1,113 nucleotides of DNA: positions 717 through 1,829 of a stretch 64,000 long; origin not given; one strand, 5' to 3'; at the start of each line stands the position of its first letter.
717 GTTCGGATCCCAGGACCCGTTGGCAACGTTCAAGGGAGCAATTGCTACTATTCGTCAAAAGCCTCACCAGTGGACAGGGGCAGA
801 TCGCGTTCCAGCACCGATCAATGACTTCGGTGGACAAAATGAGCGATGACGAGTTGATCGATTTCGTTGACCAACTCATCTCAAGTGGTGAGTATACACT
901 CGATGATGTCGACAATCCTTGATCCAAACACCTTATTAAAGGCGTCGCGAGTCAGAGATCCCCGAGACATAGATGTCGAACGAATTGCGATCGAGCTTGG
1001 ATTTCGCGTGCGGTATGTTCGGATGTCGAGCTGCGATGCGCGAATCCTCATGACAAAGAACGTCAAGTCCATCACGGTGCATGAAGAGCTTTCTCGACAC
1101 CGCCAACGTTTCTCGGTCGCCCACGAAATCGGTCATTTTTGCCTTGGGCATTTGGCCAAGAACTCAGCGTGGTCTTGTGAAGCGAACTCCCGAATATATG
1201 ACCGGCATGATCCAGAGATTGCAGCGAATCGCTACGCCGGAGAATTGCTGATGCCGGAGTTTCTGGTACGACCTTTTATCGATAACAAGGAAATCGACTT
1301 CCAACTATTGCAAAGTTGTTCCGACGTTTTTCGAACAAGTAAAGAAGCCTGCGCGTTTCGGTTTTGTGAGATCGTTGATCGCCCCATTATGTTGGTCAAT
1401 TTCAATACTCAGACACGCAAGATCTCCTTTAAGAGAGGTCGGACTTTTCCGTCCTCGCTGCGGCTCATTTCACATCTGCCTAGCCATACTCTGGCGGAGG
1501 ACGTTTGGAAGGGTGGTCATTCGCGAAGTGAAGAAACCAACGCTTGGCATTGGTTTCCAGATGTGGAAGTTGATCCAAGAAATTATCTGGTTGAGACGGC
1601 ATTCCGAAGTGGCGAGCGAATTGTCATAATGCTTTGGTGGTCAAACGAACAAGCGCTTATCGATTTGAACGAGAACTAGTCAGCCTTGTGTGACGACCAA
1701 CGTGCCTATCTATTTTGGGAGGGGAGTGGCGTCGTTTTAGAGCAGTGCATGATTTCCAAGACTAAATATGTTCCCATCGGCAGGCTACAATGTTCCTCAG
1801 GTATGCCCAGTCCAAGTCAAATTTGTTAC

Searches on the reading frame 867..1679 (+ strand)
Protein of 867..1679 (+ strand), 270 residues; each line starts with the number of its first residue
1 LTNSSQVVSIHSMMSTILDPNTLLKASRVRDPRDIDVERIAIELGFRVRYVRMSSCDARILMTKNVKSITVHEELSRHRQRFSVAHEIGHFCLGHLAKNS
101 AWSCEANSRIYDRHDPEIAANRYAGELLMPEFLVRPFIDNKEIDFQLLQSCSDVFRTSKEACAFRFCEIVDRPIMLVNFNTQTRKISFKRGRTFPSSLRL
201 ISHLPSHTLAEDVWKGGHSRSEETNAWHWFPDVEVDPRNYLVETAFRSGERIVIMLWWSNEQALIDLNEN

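Call 83: search_protein_families(library=padloc, proteins=[window:867-1679:+], max_evalue=0.001)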
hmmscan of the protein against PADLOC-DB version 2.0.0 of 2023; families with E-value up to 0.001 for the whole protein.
window:867-1679:+ (270 aa): 14 families
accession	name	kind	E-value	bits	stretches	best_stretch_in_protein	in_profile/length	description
PDLC04141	capP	-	1.2e-46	157.2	1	22-258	11-241/242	capP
PDLC03943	RmrA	-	2.1e-07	28.4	1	44-165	154-268/370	-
PDLC03954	RmrA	-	2.2e-07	28.1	1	45-132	170-255/380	-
PDLC03953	RmrA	-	2.3e-07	28.3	1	76-135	204-250/373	-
PDLC03949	RmrA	-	2.5e-06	24.6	1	55-165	164-261/363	-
PDLC03946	RmrA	-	5e-06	23.5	1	71-182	181-276/357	-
PDLC03947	RmrA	-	8.1e-06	22.9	1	63-131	190-254/383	-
PDLC03944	RmrA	-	9.3e-06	22.9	1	72-145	191-259/384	-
PDLC03952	RmrA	-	1.4e-05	22.1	1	74-131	214-266/395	-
PDLC03948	RmrA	-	4.9e-05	20.4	1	74-131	201-253/397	-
PDLC04776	PDC-M69B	-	0.00018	19.3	1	63-147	64-147/272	-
PDLC03950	RmrA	-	0.00051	17.2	1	76-162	192-271/369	-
PDLC03951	RmrA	-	0.0006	16.9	1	76-131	201-249/400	-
PDLC03945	RmrA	-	0.00066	16.9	1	59-131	185-253/394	-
